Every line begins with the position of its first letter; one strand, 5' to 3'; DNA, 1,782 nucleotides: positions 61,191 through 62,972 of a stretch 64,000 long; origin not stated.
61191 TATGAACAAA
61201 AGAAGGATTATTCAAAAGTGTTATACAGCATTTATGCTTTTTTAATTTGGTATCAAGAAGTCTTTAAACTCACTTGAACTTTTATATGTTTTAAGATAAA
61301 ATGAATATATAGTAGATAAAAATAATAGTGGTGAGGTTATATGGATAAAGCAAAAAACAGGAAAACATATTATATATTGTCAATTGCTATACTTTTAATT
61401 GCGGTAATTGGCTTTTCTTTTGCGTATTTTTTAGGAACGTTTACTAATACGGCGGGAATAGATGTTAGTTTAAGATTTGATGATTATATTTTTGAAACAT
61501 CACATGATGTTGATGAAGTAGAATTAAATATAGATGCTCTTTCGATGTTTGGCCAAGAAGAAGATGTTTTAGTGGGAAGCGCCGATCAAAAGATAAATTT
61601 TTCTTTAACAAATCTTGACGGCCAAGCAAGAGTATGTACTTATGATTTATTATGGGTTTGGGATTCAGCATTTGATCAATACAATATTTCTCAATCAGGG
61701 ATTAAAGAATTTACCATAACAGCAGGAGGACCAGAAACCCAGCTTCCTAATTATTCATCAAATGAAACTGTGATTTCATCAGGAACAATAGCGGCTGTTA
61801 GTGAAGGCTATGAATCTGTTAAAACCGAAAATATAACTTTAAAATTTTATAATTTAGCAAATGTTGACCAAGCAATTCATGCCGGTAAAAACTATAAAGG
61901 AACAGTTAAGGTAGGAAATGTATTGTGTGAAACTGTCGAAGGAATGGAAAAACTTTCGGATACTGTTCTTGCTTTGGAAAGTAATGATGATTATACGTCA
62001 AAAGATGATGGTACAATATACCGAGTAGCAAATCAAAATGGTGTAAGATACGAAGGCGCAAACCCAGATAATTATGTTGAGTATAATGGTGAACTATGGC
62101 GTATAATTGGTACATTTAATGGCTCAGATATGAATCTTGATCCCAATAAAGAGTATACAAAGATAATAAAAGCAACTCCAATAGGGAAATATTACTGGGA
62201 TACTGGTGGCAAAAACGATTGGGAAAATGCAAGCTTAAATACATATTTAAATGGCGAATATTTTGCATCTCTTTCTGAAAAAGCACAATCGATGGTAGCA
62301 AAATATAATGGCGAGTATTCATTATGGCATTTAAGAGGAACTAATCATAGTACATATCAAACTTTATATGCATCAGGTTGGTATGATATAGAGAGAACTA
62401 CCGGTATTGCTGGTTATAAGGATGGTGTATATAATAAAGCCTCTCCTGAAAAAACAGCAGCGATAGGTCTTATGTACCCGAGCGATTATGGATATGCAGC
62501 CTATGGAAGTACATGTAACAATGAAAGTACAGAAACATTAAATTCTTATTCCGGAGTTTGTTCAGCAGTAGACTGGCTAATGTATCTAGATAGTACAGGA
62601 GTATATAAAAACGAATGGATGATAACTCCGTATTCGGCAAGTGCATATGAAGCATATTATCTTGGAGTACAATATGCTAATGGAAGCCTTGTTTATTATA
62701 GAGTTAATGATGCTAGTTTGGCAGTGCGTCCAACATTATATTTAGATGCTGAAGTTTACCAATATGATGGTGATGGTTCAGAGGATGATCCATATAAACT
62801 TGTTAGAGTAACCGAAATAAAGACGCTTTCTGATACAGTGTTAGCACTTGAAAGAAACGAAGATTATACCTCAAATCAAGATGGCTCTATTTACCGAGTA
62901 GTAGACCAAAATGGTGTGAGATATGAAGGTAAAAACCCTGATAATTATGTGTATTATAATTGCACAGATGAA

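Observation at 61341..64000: Giant signal-anchored surface protein built from ≥3 ~290-aa Tyr/Cys-rich tandem repeats, running off the window edge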

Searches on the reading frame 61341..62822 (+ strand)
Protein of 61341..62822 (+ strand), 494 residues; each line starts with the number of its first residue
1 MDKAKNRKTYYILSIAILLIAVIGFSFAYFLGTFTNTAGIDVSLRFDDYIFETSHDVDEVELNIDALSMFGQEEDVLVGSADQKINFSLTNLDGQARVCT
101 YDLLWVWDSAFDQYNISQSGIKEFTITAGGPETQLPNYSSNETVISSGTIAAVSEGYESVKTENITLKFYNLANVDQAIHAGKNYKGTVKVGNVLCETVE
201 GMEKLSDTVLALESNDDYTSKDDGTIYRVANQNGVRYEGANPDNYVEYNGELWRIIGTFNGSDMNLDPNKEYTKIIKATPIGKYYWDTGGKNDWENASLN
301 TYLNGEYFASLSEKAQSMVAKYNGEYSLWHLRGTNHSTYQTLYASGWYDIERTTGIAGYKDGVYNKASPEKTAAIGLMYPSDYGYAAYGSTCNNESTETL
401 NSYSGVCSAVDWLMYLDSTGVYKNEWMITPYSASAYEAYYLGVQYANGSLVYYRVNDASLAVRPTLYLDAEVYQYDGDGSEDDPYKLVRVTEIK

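Call 22: find_related_loci(query=A1, collection=genome_contigs, flank=8000)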
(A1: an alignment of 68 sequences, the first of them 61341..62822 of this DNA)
Query A1 (494 aa) in genome_contigs; peptide patterns used: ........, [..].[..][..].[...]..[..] (x = any residue, [..] = any of these).
597 stretches matched a pattern (row limit reached: there are more); 577 encode a relative of the query (tblastn E <= 1e-3); the best 80 are kept; 80 distinct loci.
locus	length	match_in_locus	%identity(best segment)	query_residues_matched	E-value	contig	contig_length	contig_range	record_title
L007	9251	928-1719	38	219-487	3e-41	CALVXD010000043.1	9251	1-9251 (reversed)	MAG: uncultured Bacilli bacterium isolate BRZ_FH__bin48 genome assembly, contig: BRZ_FH__NODE_7151_length_9251_cov_16.39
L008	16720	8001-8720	37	206-487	1e-39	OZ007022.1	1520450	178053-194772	MAG: uncultured Bacilli bacterium isolate 6730_HET_VAC_s0.ctg000451l_hifiasm_large MAG genome assembly, chromosome: 1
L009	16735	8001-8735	39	236-488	4e-39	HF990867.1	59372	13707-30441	Firmicutes bacterium CAG:822 genomic scaffold, scf105, whole genome shotgun sequence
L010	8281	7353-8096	37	195-487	6e-39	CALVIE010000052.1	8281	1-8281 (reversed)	MAG: uncultured Bacilli bacterium isolate BRZ_BF__bin111 genome assembly, contig: BRZ_BF__NODE_13280_length_8281_cov_15.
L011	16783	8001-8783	34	11-272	3e-38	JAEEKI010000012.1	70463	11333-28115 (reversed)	MAG: Bacillales bacterium isolate Tb.RUG.19 k141_4793962_flag=1_multi=18.2930_len=70463, whole genome shotgun sequence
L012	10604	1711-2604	33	174-487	1e-37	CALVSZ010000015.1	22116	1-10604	MAG: uncultured Bacilli bacterium isolate BRZ_NS__bin83 genome assembly, contig: BRZ_NS__NODE_2317_length_22116_cov_4.33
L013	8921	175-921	36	195-488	8e-38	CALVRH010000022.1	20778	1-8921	MAG: uncultured Bacilli bacterium isolate BRZ_L__bin94 genome assembly, contig: BRZ_L__NODE_5087_length_20778_cov_43.970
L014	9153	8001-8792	38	219-487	1e-37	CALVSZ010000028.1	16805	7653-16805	MAG: uncultured Bacilli bacterium isolate BRZ_NS__bin83 genome assembly, contig: BRZ_NS__NODE_3311_length_16805_cov_4.40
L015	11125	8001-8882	34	174-488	1e-39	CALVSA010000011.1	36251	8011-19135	MAG: uncultured Bacilli bacterium isolate BRZ_BM__bin18 genome assembly, contig: BRZ_BM__NODE_1658_length_36251_cov_31.1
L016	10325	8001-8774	39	228-487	1e-36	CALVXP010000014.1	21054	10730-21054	MAG: uncultured Bacilli bacterium isolate BRZ_GA__bin18 genome assembly, contig: BRZ_GA__NODE_3643_length_21054_cov_8.68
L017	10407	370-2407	36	228-487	2e-36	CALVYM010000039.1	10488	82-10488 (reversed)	MAG: uncultured Bacilli bacterium isolate BRZ_CT__bin11 genome assembly, contig: BRZ_CT__NODE_7674_length_10488_cov_11.7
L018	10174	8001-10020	35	217-487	4e-36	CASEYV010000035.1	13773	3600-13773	uncultured bacterium isolate O97_L4_313313_idba_bin.81 genome assembly, contig: O97_L4_313313_idba_bin.81.fa_scaffold_61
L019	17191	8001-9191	31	97-487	5e-36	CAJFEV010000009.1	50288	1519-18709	uncultured Bacilli bacterium isolate Chicken_13_mag_25 genome assembly, contig: MAGpy_11413_13_idba_bin_25_fascaffold_21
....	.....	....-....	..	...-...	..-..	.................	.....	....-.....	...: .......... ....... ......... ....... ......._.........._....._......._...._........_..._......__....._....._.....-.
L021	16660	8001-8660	39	235-487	7e-35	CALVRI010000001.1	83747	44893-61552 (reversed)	MAG: uncultured Bacilli bacterium isolate BRZ_LG__bin9 genome assembly, contig: BRZ_LG__NODE_421_length_83747_cov_16.529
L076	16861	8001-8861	33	232-487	1e-29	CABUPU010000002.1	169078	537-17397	MAG TPA_asm: uncultured Mycoplasma sp. isolate MGYG-HGUT-04242 genome assembly, contig: GUT_GENOME260707_2, whole genome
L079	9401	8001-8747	35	235-488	1e-29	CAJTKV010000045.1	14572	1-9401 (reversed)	MAG TPA_asm: uncultured Bacilli bacterium isolate MGBC102277 genome assembly, contig: MGBC102277.45, whole genome shotgu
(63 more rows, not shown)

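Call 30: predict_structure(alignment_id=A1)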
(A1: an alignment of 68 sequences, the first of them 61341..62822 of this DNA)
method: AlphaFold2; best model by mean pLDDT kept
length: 494 residues; sequences in the alignment: 68
mean_pLDDT: 85.9   pTM: 0.76
mean pLDDT of the five models: 85.9, 85.8, 85.7, 85.4, 84.3
residues with pLDDT >= 90: 247; 70-90: 192; 50-70: 39; < 50: 16
segments of 3 or more residues with pLDDT < 50: 27-39
pLDDT, mean of each block of 10 residues (from residue 1): 56 77 55 44 83 83 87 81 91 84 90 83 86 87 90 81 92 88 91 84 90 93 92 92 97 98 94 97 91 93 98 97 95 83 90 87 83 97 86 66 69 85 91 91 76 91 97 93 92 66
secondary structure, 60 per line:
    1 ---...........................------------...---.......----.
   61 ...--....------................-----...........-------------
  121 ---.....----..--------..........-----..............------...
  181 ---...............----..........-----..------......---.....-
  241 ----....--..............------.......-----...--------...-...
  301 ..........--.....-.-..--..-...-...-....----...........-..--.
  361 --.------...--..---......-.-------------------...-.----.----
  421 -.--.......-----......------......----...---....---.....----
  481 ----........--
elements in order: H4-30 E43-45 E49-55 E60-63 H66-69 E76-91 E97-107 E124-128 E143-152 E158-171 E184-198 H205-212 E226-231 E235-239 E245-248 E251-260 H261-264 E271-277 E283-285 H298-310 H313-317 E328-330 E332-334 H336-339 H344-354 E370-372 H380-385 E425-431 E437-442 E449-454 E459-461 E465-468 E472-476 E485-489

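Call 32: fold_search(model_id=the predicted structure, library=pdb)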
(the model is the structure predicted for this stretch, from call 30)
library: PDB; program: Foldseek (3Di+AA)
matches with E <= 10: 1427; with E <= 0.001: 3
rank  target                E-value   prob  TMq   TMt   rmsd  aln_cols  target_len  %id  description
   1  9qa6                  2.1e-05  1.00  0.33  0.20   5.2       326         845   13  Cryo-EM structure of Thomasclavelia ramosa IgA peptidase (IgAse) active site mutant (S32-N876) (released 2025-06-25)
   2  8okh_A                2.6e-04  0.98  0.15  0.34   9.4       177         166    7  Crystal structure of Bdellovibrio bacteriovorus Bd1399 (released 2023-10-25)
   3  8okh_B                5.5e-04  0.97  0.15  0.33   9.1       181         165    8  Crystal structure of Bdellovibrio bacteriovorus Bd1399 (released 2023-10-25)
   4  2xom_A                1.4e-03  0.75  0.11  0.27  12.7       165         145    7  Atomic resolution structure of TmCBM61 in complex with beta-1,4- galactotriose (released 2010-09-08)
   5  2xon_L                1.7e-03  0.75  0.11  0.26  13.4       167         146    7  Structure of TmCBM61 in complex with beta-1,4-galactotriose at 1.4 A resolution (released 2010-09-08)
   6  8okw_B                2.6e-03  0.54  0.09  0.20  11.8       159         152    6  Crystal structure of Bdellovibrio bacteriovorus Bd2734 C-terminal domain (released 2023-10-25)
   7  7knc                  2.9e-03  0.21  0.09  0.05  19.0       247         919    8  Crystal structure of the GH31 alpha-xylosidase (Xac1773) from Xanthomonas citri (released 2021-05-26)
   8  7kmp                  3.2e-03  0.20  0.08  0.05  20.1       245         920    8  Crystal structure of the GH31 alpha-xylosidase (Xac1773) from Xanthomonas citri (released 2021-05-26)
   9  8ic1_A                3.6e-03  0.90  0.11  0.11  12.4       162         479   10  endo-alpha-D-arabinanase EndoMA1 D51N mutant from Microbacterium arabinogalactanolyticum in complex with arabinooligos (released 2023-08-16)
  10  8hhv_A                6.2e-03  0.69  0.11  0.11  11.8       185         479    9  endo-alpha-D-arabinanase EndoMA1 from Microbacterium arabinogalactanolyticum (released 2023-08-16)
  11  4es8_A                6.9e-03  0.16  0.10  0.13  17.3       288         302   10  Crystal Structure of the adhesin domain of Epf from Streptococcus pyogenes in P212121 (released 2012-09-19)
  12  2zey_B                1.3e-02  0.44  0.09  0.25  13.5       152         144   10  Family 16 carbohydrate binding module (released 2008-03-04)
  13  3abz_A                1.6e-02  0.44  0.10  0.07   8.9       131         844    6  Crystal structure of Se-Met labeled Beta-glucosidase from Kluyveromyces marxianus (released 2010-08-11)
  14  6x7x                  1.7e-02  0.47  0.11  0.23  14.1       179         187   14  mannose-bound structure of Marinomonas primoryensis PA14 carbohydrate-binding domain (released 2021-06-02)
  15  5j6y                  1.7e-02  0.47  0.11  0.23  14.0       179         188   13  Crystal structure of PA14 domain of MpAFP Antifreeze protein (released 2017-06-07)
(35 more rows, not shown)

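Call 59: search_protein_families(library=ncbifam, proteins=[L076:14415-15035:+, L079:4804-5949:+], max_evalue=0.01)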
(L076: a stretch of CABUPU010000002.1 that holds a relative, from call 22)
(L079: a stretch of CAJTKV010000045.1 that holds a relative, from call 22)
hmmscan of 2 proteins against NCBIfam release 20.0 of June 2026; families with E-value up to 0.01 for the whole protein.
L076:14415-15035:+ (206 aa): 3 families
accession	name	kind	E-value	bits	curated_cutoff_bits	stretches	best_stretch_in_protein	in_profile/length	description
TIGR02228.1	sigpep_I_arch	equivalog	2.6e-17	63.2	51.85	1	43-173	5-132/158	signal peptidase I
NF046067.1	SigPepSipWBacil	equivalog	9.3e-13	48.2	190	1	40-160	3-126/189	signal peptidase I SipW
TIGR02227.1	sigpep_I_bact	equivalog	0.0011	18.9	47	1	76-152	17-98/162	signal peptidase I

L079:4804-5949:+ (381 aa): 3 families
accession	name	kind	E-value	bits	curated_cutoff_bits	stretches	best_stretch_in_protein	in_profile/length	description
TIGR02228.1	sigpep_I_arch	equivalog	1.5e-22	80.2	51.85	1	258-377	15-134/158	signal peptidase I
NF046067.1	SigPepSipWBacil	equivalog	5.3e-19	68.5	190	1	269-371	34-135/189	signal peptidase I SipW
TIGR02227.1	sigpep_I_bact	equivalog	2.4e-10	40.5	47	1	256-328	3-77/162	signal peptidase I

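Call 60: search_protein_families(library=pfam, proteins=[L076:14415-15035:+, L079:4804-5949:+], max_evalue=0.01)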
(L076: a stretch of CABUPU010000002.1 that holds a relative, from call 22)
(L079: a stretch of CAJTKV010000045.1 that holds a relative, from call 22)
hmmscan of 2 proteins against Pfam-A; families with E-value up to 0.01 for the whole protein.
L076:14415-15035:+ (206 aa): 1 family
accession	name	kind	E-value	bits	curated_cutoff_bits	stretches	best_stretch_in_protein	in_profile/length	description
PF00717.28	Peptidase_S24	-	0.00026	21.1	23.3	1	85-122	41-76/116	Peptidase S24-like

L079:4804-5949:+ (381 aa): 2 families
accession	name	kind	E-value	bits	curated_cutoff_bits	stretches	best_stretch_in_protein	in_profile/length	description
PF10502.14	Peptidase_S26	-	1.5e-08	35.2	22.9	1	255-325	5-77/168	Signal peptidase, peptidase S26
PF00717.28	Peptidase_S24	-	5.5e-05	23.3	23.3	1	274-329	36-85/116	Peptidase S24-like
